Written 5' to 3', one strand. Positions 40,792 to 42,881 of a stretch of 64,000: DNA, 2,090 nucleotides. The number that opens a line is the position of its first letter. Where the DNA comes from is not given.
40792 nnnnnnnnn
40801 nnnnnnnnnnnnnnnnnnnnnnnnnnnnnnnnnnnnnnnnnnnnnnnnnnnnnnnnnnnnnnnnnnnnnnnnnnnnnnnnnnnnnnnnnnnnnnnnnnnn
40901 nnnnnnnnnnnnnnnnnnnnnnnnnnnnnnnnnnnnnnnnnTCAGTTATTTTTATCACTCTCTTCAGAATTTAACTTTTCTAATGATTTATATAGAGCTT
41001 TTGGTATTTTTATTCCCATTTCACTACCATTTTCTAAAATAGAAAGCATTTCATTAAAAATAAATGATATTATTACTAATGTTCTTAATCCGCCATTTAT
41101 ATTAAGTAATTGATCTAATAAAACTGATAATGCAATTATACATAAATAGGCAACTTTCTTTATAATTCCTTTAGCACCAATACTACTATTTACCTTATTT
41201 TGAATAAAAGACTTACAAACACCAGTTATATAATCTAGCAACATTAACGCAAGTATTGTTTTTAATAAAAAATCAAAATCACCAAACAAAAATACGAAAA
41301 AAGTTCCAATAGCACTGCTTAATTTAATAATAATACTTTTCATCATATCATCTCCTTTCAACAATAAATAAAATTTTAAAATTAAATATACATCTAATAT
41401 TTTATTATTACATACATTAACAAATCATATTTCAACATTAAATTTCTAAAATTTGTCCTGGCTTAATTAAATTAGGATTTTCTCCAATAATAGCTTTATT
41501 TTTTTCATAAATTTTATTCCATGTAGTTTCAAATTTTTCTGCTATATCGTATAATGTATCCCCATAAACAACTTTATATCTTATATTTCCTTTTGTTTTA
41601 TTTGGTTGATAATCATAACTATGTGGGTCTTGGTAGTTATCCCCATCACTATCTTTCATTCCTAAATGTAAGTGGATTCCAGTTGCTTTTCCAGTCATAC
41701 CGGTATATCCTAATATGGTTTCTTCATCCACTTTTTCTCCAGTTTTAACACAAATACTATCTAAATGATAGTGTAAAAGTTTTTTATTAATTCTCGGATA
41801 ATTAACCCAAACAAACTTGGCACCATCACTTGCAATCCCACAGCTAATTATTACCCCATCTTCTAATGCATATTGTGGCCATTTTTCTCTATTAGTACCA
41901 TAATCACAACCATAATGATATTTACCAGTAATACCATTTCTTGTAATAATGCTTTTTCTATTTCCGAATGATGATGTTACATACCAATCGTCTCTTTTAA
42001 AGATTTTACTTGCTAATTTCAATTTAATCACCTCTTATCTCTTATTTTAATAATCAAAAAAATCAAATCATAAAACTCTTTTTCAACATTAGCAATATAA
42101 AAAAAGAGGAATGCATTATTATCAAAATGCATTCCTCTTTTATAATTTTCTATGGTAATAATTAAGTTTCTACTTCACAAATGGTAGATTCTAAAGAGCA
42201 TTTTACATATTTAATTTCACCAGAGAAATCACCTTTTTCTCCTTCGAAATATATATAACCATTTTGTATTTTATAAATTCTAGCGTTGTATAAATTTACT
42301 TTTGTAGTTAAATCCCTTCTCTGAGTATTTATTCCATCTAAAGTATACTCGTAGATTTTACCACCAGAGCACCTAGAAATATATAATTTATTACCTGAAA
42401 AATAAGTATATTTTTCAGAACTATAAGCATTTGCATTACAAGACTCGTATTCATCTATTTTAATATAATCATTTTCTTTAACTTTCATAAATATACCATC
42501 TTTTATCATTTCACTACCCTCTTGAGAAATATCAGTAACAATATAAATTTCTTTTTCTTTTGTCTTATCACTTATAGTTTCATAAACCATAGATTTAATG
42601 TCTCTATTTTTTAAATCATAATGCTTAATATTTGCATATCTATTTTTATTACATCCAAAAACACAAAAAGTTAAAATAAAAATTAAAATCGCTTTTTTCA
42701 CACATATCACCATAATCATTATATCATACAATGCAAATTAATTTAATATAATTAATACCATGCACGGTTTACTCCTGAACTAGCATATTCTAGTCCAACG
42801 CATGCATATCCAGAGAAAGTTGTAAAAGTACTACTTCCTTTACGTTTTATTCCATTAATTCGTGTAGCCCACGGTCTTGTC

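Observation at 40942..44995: ICE cargo: holin, M23-LysM hydrolase, leaderless 747-aa PG-binding/GH-like protein and lipoprotein; candidate holin/endolysin-dependent export (T10SS-like) or bacteriocin module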

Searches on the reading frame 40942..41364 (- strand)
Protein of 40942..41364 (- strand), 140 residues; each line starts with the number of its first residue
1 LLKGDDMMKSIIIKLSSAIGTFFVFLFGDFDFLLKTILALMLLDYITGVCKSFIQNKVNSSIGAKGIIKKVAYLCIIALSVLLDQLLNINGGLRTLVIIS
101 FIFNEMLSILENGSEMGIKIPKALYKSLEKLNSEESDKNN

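Call 4: search_protein_families(library=pfam, proteins=[window:40942-41364:-], max_evalue=0.01)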
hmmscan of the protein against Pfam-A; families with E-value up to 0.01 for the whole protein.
window:40942-41364:- (140 aa): 1 family
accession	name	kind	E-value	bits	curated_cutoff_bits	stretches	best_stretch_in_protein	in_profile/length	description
PF05105.17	Phage_holin_4_1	-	1.7e-36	125.2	22.2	1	22-132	2-115/116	Bacteriophage holin family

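Call 52: search_dna_similar(query=window:40942-41364:-, collection=phages, mode=protein, max_rows=15)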
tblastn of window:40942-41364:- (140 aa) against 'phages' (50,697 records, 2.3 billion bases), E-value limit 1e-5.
Records with a match: 465; places in all: 467; records where one place covers at least 80% of the query: 44.
Best place of each record, by identity: <60% 465.
By first word of the organism name: Staphylococcus 103; Streptococcus 96; Bacillus 77; Enterococcus 40; Leuconostoc 22; Clostridium 19; Paenibacillus 16; Bacteriophage 12; phage 11; Ruminococcus 8; and 29 more.
By host as written in the record: Staphylococcus aureus 47; - 41; Streptococcus suis 11; Paenibacillus larvae 11; Staphylococcus sp. 10; Bacillus cereus 9; Enterococcus faecalis strain Sorialis 7; Listeria monocytogenes 7; and 198 more.
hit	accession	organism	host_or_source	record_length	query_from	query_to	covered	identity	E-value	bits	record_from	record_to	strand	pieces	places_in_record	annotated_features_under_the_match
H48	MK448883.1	Streptococcus phage Javan244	Streptococcus gordonii MB666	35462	2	140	99%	37.3%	4e-20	91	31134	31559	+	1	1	structural protein (x2) | cell wall hydrolase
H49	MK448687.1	Streptococcus phage Javan159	Streptococcus dysgalactiae ERR111982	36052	2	140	99%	37.3%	4e-20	91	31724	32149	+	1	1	structural protein (x2) | cell wall hydrolase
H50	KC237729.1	Clostridium phage vB_CpeS-CP51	Clostridium perfringens 5147-97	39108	18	138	86%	42.6%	2e-17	83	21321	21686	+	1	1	putative holin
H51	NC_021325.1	Clostridium phage vB_CpeS-CP51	Clostridium perfringens 5147-97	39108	18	138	86%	42.6%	2e-17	83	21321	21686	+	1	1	holin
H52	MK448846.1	Streptococcus phage Javan122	Streptococcus dysgalactiae ...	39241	8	137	93%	39.6%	1e-17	83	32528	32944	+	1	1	holin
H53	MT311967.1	Streptococcus phage phi29854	Streptococcus pyogenes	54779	2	140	99%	36.6%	3e-19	88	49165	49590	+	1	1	composite element phi29854 encoding mef(A) and msr(D) providing M ... | holin | structural protein | amidase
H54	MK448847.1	Streptococcus phage Javan124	Streptococcus dysgalactiae ERR084975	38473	15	137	88%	41.1%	3e-17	82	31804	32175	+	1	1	holin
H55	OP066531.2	Bacillus phage B13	Bacillus cereus VKM B-13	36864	3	139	98%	35.7%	4e-15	76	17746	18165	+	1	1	holin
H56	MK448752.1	Streptococcus phage Javan405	Streptococcus parauberis SP-llh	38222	15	137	88%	39.5%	3e-17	82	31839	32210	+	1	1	holin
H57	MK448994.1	Streptococcus phage Javan618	Streptococcus uberis 6780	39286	15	137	88%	39.5%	1e-16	81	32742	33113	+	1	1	holin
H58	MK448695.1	Streptococcus phage Javan181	Streptococcus equi ATCC_35246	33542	15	137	88%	38.7%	4e-16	79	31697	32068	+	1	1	holin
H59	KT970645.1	Bacillus phage phi4J1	Bacillus thuringiensis 4J1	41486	3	138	97%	34.5%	7e-14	72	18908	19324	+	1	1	hol: holin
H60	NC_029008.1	Bacillus phage phi4J1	Bacillus thuringiensis 4J1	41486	3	138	97%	34.5%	7e-14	72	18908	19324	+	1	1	hol: holin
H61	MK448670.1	Streptococcus phage Javan113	Streptococcus constellatus SK1060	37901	15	137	88%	37.9%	4e-16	79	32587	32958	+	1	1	holin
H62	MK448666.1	Streptococcus phage Javan101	Streptococcus constellatus C1050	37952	15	137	88%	37.9%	4e-16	79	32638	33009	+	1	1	holin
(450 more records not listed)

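Call 74: search_protein_families(library=ncbifam, proteins=[window:40942-41346:-], max_evalue=0.01)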
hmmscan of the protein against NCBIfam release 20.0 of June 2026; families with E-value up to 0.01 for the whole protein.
window:40942-41346:- (134 aa): 2 families
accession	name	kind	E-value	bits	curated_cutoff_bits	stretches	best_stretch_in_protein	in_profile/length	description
TIGR01593.1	holin_tox_secr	subfamily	6.4e-30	103.7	40.2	1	13-133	4-125/128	toxin secretion/phage lysis holin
NF035928.1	holin_1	subfamily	2.9e-10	40.7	150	1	19-127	1-115/117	bacteriophage holin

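Call 75: search_protein_families(library=phrogs, proteins=[window:40942-41346:-], max_evalue=0.001)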
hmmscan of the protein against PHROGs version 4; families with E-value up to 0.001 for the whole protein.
window:40942-41346:- (134 aa): 3 families
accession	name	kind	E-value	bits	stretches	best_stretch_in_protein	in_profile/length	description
phrog_199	-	lysis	6.4e-28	98.8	1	2-132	4-134/545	holin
phrog_21233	-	unknown function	1.7e-10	41.8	1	9-67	11-69/72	-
phrog_16802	-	unknown function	2.1e-10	41.3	1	70-132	1-66/74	-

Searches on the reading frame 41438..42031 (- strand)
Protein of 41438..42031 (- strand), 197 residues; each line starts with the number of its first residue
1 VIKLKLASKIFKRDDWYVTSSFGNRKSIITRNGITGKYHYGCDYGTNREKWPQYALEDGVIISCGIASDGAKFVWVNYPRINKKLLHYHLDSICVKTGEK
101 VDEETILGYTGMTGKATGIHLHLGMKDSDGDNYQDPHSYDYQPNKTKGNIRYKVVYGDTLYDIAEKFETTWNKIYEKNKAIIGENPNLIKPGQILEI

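Call 4: search_protein_families(library=pfam, proteins=[window:41438-42031:-], max_evalue=0.01)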
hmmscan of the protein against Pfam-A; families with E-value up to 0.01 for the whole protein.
window:41438-42031:- (197 aa): 2 families
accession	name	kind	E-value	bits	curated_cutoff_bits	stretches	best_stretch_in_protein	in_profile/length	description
PF01551.29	Peptidase_M23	-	9.1e-11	42.2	28.7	1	38-127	2-89/96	Peptidase family M23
PF01476.26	LysM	-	8.4e-10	38.9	20.9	1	152-197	1-42/43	LysM domain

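Call 51: search_dna_similar(query=window:41438-42031:-, collection=phages, mode=protein, max_rows=15)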
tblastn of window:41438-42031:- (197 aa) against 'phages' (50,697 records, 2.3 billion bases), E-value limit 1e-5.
Records with a match: 104; places in all: 104; records where one place covers at least 80% of the query: 0.
Best place of each record, by identity: <60% 104.
By first word of the organism name: Arthrobacter 74; Bacillus 7; Streptomyces 6; Bacteriophage 5; Brochothrix 4; Microbacterium 4; Pseudomonas 1; Brevibacillus 1; Sporosarcina 1; Dulem 1.
By host as written in the record: Arthrobacter sp. ATCC 21022 54; Arthrobacter globiformis B-2979 11; - 5; Arthrobacter globiformis NRRL B-2979 SEA 5; Brochothrix thermosphacta 3; Bacillus megaterium 2; Bacillus pumilus GL1 2; Microbacterium sp. 2; and 15 more.
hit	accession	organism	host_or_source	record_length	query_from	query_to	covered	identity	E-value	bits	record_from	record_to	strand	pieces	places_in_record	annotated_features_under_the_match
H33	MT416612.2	Bacillus phage YungSlug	Bacillus thuringiensis kurstaki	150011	18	142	63%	37.5%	6e-8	57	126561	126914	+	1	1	peptidoglycan metallopeptidase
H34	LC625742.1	Bacteriophage sp.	Enterococcus gallinarum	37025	18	139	62%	35.9%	8e-8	57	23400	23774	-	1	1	hypothetical protein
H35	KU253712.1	Bacillus phage Eldridge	Bacillus megaterium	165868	4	139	69%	32.1%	1e-7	57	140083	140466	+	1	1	putative peptidase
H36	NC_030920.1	Bacillus phage Eldridge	Bacillus megaterium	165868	4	139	69%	32.1%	1e-7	57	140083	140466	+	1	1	metallo-endopeptidase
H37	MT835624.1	Bacteriophage sp.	human fecal samples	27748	18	133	59%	36.4%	1e-7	56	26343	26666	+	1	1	record has no annotation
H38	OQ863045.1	Brochothrix phage BtpYZU03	Brochothrix thermosphacta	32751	18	139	62%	32.3%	2e-6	53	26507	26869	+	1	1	minor head protein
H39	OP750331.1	Brochothrix phage BtpYZU01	Brochothrix thermosphacta Bt-YZU01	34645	18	139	62%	32.3%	2e-6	53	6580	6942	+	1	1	tail-type lysozyme domain-containing protein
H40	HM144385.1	Brochothrix phage NF5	Brochothrix thermosphacta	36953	18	139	62%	32.3%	3e-6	53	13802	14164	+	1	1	gp16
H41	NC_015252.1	Brochothrix phage NF5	Brochothrix thermosphacta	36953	18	139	62%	32.3%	3e-6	53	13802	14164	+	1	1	minor head protein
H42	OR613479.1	Arthrobacter phage MooKitty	Arthrobacter sulfureus ATCC 19098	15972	39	175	70%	28.7%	3e-7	56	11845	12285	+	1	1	15: endolysin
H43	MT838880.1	Bacteriophage sp.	human fecal samples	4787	18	123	54%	36.0%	1e-6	54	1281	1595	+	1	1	record has no annotation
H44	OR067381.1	Pseudomonas phage Hadban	Pseudomonas aeruginosa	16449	54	184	66%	28.9%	6e-6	52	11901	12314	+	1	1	lysin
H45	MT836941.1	Bacteriophage sp.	human fecal samples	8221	17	129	57%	33.3%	3e-10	64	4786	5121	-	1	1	record has no annotation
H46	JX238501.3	Bacillus phage phiAGATE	Bacillus pumilus GL1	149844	34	182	76%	25.2%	5e-6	52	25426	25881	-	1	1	putative peptidase M23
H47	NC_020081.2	Bacillus phage phiAGATE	Bacillus pumilus GL1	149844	34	182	76%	25.2%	5e-6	52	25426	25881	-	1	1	metallo-endopeptidase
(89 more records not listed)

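Call 74: search_protein_families(library=ncbifam, proteins=[window:41438-42022:-], max_evalue=0.01)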
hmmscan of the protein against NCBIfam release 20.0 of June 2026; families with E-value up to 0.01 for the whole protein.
window:41438-42022:- (194 aa): 14 families
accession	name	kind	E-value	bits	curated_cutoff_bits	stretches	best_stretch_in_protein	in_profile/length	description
NF052530.1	Heli_ShapePgp3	exception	1.2e-08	34.4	300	1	14-122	148-251/270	peptidoglycan metallopeptidase Pgp3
NF053824.1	PdgNdpepShyC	equivalog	1.2e-08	34.3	700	1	14-120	276-378/429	peptidoglycan DD-endopeptidase ShyC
NF008652.0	PRK11649.1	equivalog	1.5e-07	30.5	341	1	13-121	292-396/439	murein DD-endopeptidase MepM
NF052336.1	PdgHdaseHSB100310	equivalog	5.5e-07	29.3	500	1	15-138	39-157/316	peptidoglycan hydrolase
TIGR02899.1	spore_safA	subfamily_domain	2.6e-06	27.3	67.85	1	151-194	1-42/44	SafA/ExsA family spore coat assembly protein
NF053825.1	PdgNdpepShyA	equivalog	3.8e-06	25.8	700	1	12-121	274-379/425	peptidoglycan DD-endopeptidase ShyA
NF052529.1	PG_M23_Pgp6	exception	1.8e-05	23.6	600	1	83-122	380-419/452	peptidoglycan metallopeptidase Pgp6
NF008399.0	PRK11198.1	equivalog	2.2e-05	24.9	134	1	145-194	94-145/149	peptidoglycan-binding protein LysM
NF047755.1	LIC_10271_M23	exception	7.8e-05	22.5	180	1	141-177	19-55/207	LIC_10271 family cell wall hydrolase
NF050804.1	CellDivDipMCaul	equivalog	0.00076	18.4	900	0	149-191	136-175/634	cell division endopeptidase DipM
NF047657.1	CellWlHdaseLepto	equivalog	0.0019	17.7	400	0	149-193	29-70/221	hypothetical protein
NF052398.1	Agg_Promo_Fact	equivalog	0.0026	18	170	1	146-194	28-73/202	aggregation-promoting factor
NF033163.1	lipo_LipL71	equivalog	0.0031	16.5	600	1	144-194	404-458/471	lipoprotein LipL71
NF008050.0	PRK10783.1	equivalog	0.0086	14.4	508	0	141-194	338-387/457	murein transglycosylase D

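Call 75: search_protein_families(library=phrogs, proteins=[window:41438-42022:-], max_evalue=0.001)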
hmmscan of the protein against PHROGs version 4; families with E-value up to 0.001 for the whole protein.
window:41438-42022:- (194 aa): 23 families
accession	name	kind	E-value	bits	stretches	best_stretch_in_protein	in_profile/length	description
phrog_380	-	lysis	4.7e-15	56.4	1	137-194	174-234/309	endolysin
phrog_7767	-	other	1.3e-14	55.4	1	13-143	4-125/194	metallo-endopeptidase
phrog_6700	-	lysis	3.8e-11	41.7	1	13-127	2606-2716/2898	endolysin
phrog_14988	-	other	1.5e-10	42.3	1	15-122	16-126/272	peptidase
phrog_3578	-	lysis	5.3e-09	37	1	15-125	216-339/405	endolysin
phrog_3084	-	lysis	1.1e-08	35.5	1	10-133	8-130/468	endolysin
phrog_21966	-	unknown function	8.8e-07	30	1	148-194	96-144/146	-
phrog_291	-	lysis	1.5e-06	28.3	1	68-194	384-474/509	endolysin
phrog_33207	-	other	1e-05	26.5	1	83-136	76-128/240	metallo-endopeptidase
phrog_4602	-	other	1.6e-05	25.9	1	143-194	31-79/220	transglycosylase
phrog_28672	-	other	1.7e-05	24.6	1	32-123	284-374/397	metallo-endopeptidase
phrog_4070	-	tail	2.2e-05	23.8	1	32-126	621-713/989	tail length tape measure protein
phrog_10030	-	tail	2.8e-05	22.6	1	69-124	1954-2007/2105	tail length tape measure protein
phrog_11037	-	unknown function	3.5e-05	24.2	1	45-132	200-291/365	-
phrog_880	-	lysis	3.6e-05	24.3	1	14-122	16-119/435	endolysin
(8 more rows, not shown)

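Call 104: search_solved_structures(query=window:41438-42022:-, max_evalue=0.001)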
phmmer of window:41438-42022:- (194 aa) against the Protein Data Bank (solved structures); distinct sequences matched with E-value up to 0.001: 28.
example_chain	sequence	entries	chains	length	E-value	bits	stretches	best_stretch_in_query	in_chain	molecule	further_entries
4b8v_A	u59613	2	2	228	1.1e-09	41.6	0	144-192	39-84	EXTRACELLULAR PROTEIN 6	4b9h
2b44_A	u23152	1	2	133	1.3e-09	41.4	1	33-136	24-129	Glycyl-glycine endopeptidase lytM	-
2b0p_A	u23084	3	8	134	1.3e-09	41.4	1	33-136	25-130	Glycyl-glycine endopeptidase lytM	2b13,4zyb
1qwy_A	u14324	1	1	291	6.9e-09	39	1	33-136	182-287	peptidoglycan hydrolase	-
6jmx_A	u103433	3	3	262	6e-08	35.9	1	14-123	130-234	Peptidase M23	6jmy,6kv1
9m7n_A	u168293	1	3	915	8.1e-08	35.5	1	13-136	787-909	Gp16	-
5j1l_A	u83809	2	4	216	1.1e-07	35.2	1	36-124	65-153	ToxR-activated gene (TagE)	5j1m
8i2e_B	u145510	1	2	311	4.4e-07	33.1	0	148-176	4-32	Probable peptidoglycan endopeptidase LytE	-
4qp5_A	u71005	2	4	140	7.2e-07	32.4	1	30-133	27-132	Lysostaphin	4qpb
5kvp_A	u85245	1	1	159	1e-06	32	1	32-137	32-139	Zoocin A endopeptidase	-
6jn1_A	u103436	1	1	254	1.4e-06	31.5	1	14-123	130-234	Peptidase M23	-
6jn0_A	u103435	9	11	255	1.4e-06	31.5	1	14-123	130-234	Peptidase M23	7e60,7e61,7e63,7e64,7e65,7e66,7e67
6jn7_A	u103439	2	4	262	1.4e-06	31.4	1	14-123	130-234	Peptidase M23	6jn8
6jmz_A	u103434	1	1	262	1.5e-06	31.4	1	14-123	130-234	Peptidase M23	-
5nmy_A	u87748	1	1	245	2e-06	31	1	30-134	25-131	Lysostaphin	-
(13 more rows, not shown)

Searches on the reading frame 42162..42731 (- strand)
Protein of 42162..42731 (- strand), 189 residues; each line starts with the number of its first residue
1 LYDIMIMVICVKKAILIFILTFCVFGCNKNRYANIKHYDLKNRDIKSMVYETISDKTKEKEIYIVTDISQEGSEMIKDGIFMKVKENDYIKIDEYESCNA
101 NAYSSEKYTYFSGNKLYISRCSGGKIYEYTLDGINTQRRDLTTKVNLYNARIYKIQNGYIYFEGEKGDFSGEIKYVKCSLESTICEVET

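Call 4: search_protein_families(library=pfam, proteins=[window:42162-42731:-], max_evalue=0.01)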
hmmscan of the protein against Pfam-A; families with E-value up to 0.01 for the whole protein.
window:42162-42731:- (189 aa): 0 families

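Call 74: search_protein_families(library=ncbifam, proteins=[window:42162-42701:-], max_evalue=0.01)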
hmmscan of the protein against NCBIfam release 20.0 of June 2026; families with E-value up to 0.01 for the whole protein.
window:42162-42701:- (179 aa): 0 families

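Call 75: search_protein_families(library=phrogs, proteins=[window:42162-42701:-], max_evalue=0.001)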
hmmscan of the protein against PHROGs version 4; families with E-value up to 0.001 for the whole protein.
window:42162-42701:- (179 aa): 0 families
